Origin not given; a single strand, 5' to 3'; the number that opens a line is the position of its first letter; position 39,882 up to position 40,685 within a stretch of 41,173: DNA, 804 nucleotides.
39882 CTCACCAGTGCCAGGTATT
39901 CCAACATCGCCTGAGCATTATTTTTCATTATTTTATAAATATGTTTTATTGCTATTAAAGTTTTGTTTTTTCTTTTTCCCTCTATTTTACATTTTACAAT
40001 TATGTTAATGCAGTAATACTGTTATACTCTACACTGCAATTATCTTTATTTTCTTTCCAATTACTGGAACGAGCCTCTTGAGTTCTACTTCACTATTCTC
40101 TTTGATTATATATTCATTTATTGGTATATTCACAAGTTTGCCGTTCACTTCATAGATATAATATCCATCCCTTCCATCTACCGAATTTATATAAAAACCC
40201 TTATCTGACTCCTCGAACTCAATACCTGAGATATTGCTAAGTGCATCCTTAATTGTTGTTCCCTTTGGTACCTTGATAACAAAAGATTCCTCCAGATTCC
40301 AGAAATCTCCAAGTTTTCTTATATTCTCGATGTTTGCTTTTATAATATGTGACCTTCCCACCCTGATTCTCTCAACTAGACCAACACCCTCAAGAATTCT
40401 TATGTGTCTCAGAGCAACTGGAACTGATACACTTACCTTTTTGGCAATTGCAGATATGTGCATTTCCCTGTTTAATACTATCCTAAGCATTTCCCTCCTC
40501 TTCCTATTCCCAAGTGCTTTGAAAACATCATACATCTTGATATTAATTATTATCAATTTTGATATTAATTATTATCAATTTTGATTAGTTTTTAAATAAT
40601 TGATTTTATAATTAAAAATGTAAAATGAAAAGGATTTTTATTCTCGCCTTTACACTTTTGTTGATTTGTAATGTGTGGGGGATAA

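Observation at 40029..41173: Divergent pair sharing one small domain: ArsR-wHTH::DUF4430-like regulator and a secreted Cys-rich DUF4430-like protein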

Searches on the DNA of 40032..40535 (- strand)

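Call 95: search_rna_families(sources=[L029, L032, L035, L042, L061, L067, L074, L079, L083, L088, L002, L007, L009, L010, L011], threshold=gathering)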
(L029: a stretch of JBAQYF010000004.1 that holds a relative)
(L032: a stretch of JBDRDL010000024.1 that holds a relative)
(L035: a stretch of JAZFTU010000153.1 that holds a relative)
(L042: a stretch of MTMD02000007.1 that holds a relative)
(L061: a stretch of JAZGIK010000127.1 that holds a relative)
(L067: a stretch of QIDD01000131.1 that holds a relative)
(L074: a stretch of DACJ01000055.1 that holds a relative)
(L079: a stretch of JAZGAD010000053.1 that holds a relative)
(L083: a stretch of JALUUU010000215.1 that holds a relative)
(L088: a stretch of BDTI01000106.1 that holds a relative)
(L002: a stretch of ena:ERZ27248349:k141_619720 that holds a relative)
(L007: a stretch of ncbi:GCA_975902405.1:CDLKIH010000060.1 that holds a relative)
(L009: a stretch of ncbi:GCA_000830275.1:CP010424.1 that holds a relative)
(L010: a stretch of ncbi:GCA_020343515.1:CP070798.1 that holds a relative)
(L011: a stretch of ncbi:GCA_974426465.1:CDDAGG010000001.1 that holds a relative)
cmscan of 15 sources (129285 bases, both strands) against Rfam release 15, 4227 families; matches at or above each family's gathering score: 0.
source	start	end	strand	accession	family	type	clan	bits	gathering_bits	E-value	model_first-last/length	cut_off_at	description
